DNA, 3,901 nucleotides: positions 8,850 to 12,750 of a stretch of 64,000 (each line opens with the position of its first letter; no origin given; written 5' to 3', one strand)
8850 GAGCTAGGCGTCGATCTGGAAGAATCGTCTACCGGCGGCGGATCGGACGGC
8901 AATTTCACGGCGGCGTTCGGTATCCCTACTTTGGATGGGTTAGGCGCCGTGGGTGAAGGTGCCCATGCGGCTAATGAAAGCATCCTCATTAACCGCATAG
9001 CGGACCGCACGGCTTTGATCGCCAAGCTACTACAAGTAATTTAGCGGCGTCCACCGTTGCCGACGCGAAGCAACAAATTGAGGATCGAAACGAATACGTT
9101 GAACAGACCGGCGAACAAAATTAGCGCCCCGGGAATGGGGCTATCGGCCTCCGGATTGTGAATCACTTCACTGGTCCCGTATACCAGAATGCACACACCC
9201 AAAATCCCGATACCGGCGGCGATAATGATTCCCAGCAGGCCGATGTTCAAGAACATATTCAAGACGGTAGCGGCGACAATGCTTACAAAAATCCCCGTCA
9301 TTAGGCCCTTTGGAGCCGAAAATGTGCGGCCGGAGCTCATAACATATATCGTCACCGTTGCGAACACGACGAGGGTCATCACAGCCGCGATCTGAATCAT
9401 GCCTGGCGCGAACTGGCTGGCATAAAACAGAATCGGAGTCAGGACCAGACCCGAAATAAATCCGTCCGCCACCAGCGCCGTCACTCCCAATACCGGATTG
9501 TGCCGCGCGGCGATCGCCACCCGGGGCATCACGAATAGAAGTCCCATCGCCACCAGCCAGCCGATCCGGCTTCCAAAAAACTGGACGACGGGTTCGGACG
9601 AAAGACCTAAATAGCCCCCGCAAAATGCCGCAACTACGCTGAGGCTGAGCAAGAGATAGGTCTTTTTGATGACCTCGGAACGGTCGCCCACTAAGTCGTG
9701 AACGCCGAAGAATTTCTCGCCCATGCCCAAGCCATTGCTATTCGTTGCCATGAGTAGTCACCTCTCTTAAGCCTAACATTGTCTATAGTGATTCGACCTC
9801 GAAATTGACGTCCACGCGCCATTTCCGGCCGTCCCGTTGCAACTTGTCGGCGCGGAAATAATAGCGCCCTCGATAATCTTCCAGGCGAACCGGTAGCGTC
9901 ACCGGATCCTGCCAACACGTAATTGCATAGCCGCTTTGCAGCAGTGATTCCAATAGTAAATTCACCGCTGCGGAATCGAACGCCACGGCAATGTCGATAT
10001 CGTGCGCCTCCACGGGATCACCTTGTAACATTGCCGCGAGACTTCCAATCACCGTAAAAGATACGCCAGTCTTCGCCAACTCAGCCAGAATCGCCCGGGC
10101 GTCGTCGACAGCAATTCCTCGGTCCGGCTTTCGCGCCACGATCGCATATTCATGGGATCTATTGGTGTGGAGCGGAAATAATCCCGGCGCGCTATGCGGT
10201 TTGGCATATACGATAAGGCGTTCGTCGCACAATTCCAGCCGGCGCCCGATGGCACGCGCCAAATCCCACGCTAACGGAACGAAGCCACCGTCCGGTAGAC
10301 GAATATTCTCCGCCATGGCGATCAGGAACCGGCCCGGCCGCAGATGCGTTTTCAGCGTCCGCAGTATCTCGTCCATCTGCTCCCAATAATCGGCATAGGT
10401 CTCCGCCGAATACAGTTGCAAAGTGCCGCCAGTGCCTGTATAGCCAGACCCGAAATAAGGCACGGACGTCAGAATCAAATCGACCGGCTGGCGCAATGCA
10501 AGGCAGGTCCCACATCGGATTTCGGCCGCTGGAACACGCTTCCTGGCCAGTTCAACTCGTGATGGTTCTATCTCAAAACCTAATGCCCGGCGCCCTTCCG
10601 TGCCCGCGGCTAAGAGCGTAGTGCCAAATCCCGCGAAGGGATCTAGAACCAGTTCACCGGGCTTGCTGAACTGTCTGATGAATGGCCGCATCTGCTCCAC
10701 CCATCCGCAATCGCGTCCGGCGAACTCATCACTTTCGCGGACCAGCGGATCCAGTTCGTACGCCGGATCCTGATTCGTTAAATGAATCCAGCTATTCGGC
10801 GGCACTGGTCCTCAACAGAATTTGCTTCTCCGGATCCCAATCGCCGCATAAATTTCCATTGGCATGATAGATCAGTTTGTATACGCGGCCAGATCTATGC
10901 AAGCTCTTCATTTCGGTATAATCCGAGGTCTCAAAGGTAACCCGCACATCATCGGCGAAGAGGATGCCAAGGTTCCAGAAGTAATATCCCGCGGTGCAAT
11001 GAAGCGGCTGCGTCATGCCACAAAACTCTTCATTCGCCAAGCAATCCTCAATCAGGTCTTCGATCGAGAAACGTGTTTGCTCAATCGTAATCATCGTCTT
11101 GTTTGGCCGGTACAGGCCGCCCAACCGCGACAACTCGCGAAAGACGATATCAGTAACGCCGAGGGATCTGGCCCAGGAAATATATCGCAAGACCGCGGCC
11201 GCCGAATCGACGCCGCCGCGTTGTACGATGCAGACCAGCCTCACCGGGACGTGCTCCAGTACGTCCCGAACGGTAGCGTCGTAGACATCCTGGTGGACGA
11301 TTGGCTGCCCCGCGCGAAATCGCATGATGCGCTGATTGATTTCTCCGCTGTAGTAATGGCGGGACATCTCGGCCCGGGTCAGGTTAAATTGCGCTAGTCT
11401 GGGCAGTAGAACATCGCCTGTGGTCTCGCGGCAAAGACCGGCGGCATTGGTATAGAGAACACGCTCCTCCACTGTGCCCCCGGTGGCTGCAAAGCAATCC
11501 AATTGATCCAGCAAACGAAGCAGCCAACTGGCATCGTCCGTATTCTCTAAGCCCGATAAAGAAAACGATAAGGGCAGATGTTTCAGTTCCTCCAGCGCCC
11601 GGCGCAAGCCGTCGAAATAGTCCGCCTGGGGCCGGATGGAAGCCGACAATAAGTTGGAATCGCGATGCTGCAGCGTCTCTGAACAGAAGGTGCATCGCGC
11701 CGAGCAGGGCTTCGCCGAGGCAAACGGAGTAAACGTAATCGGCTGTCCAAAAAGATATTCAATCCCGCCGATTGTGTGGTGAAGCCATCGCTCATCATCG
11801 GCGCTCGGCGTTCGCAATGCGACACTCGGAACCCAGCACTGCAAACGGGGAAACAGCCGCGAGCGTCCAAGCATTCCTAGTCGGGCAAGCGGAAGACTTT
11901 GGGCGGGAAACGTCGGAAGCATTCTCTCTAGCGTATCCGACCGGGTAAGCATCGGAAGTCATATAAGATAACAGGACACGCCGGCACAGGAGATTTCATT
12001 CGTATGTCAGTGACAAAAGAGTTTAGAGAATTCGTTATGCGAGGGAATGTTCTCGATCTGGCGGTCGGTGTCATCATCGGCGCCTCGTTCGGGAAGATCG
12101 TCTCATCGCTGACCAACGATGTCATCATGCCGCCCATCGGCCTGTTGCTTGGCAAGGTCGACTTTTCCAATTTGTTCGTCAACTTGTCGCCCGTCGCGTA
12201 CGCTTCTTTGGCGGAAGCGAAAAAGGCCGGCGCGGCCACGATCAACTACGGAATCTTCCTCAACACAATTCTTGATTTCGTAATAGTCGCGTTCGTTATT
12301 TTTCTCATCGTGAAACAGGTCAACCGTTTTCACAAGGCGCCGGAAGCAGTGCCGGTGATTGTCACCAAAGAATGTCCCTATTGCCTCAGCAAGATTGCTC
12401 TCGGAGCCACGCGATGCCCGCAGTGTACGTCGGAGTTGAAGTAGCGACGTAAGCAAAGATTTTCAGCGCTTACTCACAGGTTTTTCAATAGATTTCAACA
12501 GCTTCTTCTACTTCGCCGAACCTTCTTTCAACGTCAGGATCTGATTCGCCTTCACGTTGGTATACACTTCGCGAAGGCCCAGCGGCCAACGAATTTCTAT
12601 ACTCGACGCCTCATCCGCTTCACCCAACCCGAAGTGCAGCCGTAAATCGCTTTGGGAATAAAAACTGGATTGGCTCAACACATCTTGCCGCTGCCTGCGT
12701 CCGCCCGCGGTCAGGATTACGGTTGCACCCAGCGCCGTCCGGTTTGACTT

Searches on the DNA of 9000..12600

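Call 93: search_rna_families(source=window, start=9000, end=12600, threshold=evalue, max_evalue=1)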
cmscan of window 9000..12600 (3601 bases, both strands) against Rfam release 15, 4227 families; matches with E-value up to 1: 0.
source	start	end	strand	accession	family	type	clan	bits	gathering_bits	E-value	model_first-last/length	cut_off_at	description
